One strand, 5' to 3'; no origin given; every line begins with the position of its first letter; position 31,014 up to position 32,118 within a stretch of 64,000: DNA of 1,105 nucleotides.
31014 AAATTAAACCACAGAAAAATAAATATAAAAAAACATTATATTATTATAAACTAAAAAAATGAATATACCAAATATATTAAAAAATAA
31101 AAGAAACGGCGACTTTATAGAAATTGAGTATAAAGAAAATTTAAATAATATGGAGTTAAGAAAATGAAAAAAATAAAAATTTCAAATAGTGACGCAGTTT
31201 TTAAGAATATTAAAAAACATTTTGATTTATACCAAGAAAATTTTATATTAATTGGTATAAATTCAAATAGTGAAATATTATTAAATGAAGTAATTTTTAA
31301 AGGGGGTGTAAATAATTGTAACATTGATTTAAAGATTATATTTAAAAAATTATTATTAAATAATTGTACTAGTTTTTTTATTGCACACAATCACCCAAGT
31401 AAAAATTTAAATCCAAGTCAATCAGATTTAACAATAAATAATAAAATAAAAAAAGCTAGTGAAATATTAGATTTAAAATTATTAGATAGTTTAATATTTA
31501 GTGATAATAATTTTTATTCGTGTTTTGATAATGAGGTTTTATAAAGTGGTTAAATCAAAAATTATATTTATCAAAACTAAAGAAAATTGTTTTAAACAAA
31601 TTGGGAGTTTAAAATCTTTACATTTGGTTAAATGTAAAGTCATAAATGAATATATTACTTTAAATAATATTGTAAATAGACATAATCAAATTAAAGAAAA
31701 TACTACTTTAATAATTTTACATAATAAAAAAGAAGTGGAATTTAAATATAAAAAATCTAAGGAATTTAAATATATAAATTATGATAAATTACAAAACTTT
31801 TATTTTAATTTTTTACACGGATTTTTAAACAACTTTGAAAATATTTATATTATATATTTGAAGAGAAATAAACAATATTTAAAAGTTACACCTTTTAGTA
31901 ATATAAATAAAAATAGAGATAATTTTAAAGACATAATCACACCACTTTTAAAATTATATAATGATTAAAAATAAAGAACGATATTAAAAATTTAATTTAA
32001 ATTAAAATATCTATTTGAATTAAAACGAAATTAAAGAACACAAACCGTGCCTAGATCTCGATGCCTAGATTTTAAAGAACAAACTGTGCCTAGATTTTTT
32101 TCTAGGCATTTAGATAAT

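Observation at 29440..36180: Hyper-AT island with RadC/JAB gene, triplicated promoter-leader and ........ boundary clusters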

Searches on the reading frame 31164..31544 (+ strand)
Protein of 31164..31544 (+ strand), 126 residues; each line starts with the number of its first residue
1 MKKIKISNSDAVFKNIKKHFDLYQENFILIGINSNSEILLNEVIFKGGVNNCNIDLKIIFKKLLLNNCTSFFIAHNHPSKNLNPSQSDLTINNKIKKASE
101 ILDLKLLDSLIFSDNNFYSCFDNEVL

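Call 13: search_protein_families(library=pfam, proteins=[window:31164-31544:+], max_evalue=0.01)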
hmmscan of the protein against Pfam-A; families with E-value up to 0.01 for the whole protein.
window:31164-31544:+ (126 aa): 1 family
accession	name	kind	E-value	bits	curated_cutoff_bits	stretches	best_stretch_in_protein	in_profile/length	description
PF04002.20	RadC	-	4.3e-29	101.4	22.1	1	6-121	1-117/121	RadC-like JAB domain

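Call 49: find_homologous_proteins(query=window:31164-31541:+, max_evalue=0.00001)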
Query window:31164-31541:+ (126 aa): 4 proteins with E <= 0.00001 among 68 candidates.
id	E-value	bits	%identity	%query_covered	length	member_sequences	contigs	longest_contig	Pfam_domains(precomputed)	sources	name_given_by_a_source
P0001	3.2e-72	258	100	100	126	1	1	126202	PF04002.21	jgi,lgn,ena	-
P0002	2.5e-50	187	75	98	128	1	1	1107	PF04002.21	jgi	jgi:DNA repair protein RadC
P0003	7.6e-25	105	53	90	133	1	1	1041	PF04002.21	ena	-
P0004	9.7e-24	102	47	97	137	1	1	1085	PF04002.21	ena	-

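Call 50: find_encoding_contigs(protein=P0002, flank=5000)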
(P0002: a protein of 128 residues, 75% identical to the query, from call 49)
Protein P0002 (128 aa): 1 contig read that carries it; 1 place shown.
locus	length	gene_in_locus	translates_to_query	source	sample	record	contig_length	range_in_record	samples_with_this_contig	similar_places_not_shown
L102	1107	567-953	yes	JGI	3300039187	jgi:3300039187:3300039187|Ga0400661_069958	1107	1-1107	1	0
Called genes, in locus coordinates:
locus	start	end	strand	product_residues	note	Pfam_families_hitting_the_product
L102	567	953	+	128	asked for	PF04002:RadC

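Call 51: find_encoding_contigs(protein=P0003, flank=5000)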
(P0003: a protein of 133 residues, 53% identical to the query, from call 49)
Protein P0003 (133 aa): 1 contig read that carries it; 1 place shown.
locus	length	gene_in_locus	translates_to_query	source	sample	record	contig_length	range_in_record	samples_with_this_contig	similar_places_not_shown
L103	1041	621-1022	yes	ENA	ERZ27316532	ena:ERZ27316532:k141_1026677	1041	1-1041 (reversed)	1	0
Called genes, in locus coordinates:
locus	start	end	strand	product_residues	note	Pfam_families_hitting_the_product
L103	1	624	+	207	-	?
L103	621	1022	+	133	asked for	PF04002:RadC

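Call 57: search_protein_families(library=ncbifam, proteins=[window:31164-31541:+], max_evalue=0.01)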
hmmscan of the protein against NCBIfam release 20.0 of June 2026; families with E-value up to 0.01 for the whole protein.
window:31164-31541:+ (126 aa): 2 families
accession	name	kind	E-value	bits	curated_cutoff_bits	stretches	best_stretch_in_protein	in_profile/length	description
NF000642.1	PRK00024.1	equivalog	8.4e-25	87.7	180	1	3-123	88-209/212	RadC family protein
TIGR00608.1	radc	subfamily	4.3e-23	82.2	133.85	1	3-122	94-214/218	RadC family protein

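Call 77: find_related_loci(query=A5, collection=genome_contigs, flank=3000)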
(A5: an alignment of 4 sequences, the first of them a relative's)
Query A5 (126 aa) in genome_contigs; peptide patterns used: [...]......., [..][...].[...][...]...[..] (x = any residue, [..] = any of these).
109 stretches matched a pattern; 30 encode a relative of the query (tblastn E <= 1e-3); 30 distinct loci.
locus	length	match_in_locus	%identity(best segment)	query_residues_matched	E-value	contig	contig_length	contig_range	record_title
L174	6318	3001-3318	40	21-126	3e-23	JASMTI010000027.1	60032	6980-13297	MAG: Bacteroidales bacterium isolate GSC-VFA-60_REP6 CoA_60C_k149_1589, whole genome shotgun sequence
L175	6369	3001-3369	37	2-123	1e-22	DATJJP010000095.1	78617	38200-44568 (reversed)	MAG TPA_asm: Cyclobacteriaceae bacterium isolate SMAG_U15569 k141_7541431, whole genome shotgun sequence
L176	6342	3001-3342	37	6-119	2e-22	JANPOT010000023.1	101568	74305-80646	MAG: Pseudobdellovibrionaceae bacterium isolate VAR_83_metabat_80 VAR_83_k141_6485291, whole genome shotgun sequence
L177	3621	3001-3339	28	10-119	2e-15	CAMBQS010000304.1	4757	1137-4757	MAG: Desulfocicer vacuolatum DSM 3385 isolate MiH-14oct19-180 genome assembly, contig: MiH-14oct19-C42267, whole genome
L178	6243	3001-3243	35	43-122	1e-14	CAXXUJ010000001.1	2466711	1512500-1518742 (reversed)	MAG: Sphaerochaetaceae bacterium isolate 4f0ff973-23aa-446c-b11c-24bc849d3bd2 genome assembly, contig: contig_1, whole g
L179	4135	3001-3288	30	24-119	2e-14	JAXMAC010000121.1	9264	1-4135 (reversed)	MAG: Candidatus Brocadiaceae bacterium isolate STL-AMX1 opera.44.fa-121, whole genome shotgun sequence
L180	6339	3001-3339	26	10-119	1e-12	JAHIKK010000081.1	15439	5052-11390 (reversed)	MAG: Candidatus Omnitrophota bacterium isolate KR13_N1.mb.50 KR13_N1.mb.50_k141_185098, whole genome shotgun sequence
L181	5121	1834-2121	27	24-119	8e-14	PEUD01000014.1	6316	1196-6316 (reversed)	MAG: Candidatus Omnitrophica bacterium CG02_land_8_20_14_3_00__42_8 CG02_land_8_20_14_3.00_150_scaffold_11762_c, whole g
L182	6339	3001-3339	27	10-119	7e-14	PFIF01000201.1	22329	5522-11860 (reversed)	MAG: Deltaproteobacteria bacterium CG_4_8_14_3_um_filter_43_13 CG_4_8_14_3_um_filter_scaffold_504_c, whole genome shotgu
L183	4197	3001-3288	28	24-119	9e-14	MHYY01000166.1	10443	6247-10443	MAG: Planctomycetes bacterium RIFCSPLOWO2_12_38_17 rifcsplowo2_12_sub10_scaffold_743, whole genome shotgun sequence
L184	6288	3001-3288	28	24-119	8e-14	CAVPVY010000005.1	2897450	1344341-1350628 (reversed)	MAG: uncultured Planctomycetota bacterium isolate MFD09964.bin.1.59 genome assembly, contig: contig_4244, whole genome s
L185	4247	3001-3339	26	10-119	1e-13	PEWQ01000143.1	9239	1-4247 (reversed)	MAG: Candidatus Hydrogenedentes bacterium CG07_land_8_20_14_0_80_42_17 CG07_land_8_20_14_0.80_scaffold_5248_c, whole gen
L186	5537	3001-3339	27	10-119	1e-13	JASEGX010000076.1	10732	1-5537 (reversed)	MAG: Thermodesulfobacteriota bacterium isolate Yes70-07 NODE_2647_length_10732_cov_4.503981, whole genome shotgun sequen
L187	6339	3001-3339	27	10-119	1e-13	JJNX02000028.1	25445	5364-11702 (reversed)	Peptococcaceae bacterium SCADC1_2_3 contig_28, whole genome shotgun sequence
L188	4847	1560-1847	28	24-119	1e-13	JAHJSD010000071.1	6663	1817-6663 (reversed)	MAG: Patescibacteria group bacterium isolate OS_PC_MetaG.mb.184 OS_PC_MetaG.mb.184_k141_618349, whole genome shotgun seq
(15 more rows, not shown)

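Call 92: search_dna_similar(query=window:31164-31541:+, collection=phages, mode=protein, max_rows=12, max_evalue=0.001)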
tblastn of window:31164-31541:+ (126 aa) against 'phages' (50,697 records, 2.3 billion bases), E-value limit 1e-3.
Records with a match: 34; places in all: 34; records where one place covers at least 80% of the query: 15.
Best place of each record, by identity: <60% 34.
By first word of the organism name: Bacteriophage 10; Listeria 4; Wolbachia 4; Salmonella 3; Microcystis 2; Tenacibaculum 2; Acinetobacter 2; Campylobacter 2; Staphylococcus 1; Pseudoalteromonas 1; and 3 more.
By host as written in the record: - 13; Listeria monocytogenes 4; Microcystis sp. 2; Tenacibaculum sp. AHE14PA 2; Campylobacter jejuni 2; Homo sapiens 2; Staphylococcus aureus 1; Pseudoalteromonas sp. KB12-38 1; and 7 more.
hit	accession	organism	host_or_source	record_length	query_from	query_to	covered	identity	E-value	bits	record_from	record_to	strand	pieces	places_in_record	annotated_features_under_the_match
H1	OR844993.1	Staphylococcus phage SA 1306 Kay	Staphylococcus aureus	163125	3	122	95%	33.1%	2e-11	65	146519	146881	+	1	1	record has no annotation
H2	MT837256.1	Bacteriophage sp.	human fecal samples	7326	21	122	81%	37.3%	1e-10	63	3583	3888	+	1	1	record has no annotation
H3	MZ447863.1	Microcystis phage Mea-Yong924-1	Microcystis sp.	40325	12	123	89%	33.0%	1e-10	62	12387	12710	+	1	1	DNA repair protein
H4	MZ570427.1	Microcystis phage Mae-Yong924-2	Microcystis sp.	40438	12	123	89%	33.0%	1e-10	62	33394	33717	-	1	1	RadC | hypothetical protein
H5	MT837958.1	Bacteriophage sp.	human fecal samples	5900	2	122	96%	29.5%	2e-10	62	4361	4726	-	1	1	record has no annotation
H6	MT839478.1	Bacteriophage sp.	human fecal samples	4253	3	124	97%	28.6%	6e-9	58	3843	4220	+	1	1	record has no annotation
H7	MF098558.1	Pseudoalteromonas phage KB12-38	Pseudoalteromonas sp. KB12-38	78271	21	119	79%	33.3%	7e-10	61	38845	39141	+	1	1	hypothetical protein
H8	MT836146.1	Bacteriophage sp.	human fecal samples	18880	21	126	84%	30.2%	2e-7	54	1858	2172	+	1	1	record has no annotation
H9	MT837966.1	Bacteriophage sp.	human fecal samples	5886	7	119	90%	27.4%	2e-4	45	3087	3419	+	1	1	record has no annotation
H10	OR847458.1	Listeria phage LM 4-11-1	Listeria monocytogenes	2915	22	119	78%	31.6%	1e-8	57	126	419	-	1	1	record has no annotation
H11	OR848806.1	Listeria phage LM 4-14-1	Listeria monocytogenes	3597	22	119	78%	31.6%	1e-8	57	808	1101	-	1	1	record has no annotation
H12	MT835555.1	Bacteriophage sp.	human fecal samples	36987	18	125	86%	28.7%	2e-6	51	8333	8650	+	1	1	record has no annotation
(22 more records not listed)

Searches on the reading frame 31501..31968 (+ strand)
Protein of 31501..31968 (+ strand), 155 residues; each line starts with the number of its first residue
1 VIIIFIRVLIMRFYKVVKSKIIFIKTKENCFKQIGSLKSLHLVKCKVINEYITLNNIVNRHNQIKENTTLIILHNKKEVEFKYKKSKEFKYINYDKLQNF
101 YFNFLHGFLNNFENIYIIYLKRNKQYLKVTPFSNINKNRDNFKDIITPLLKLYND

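Call 18: search_protein_families(library=phrogs, proteins=[window:31501-31968:+], max_evalue=0.001)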
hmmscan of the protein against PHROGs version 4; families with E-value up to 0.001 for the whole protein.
window:31501-31968:+ (155 aa): 0 families
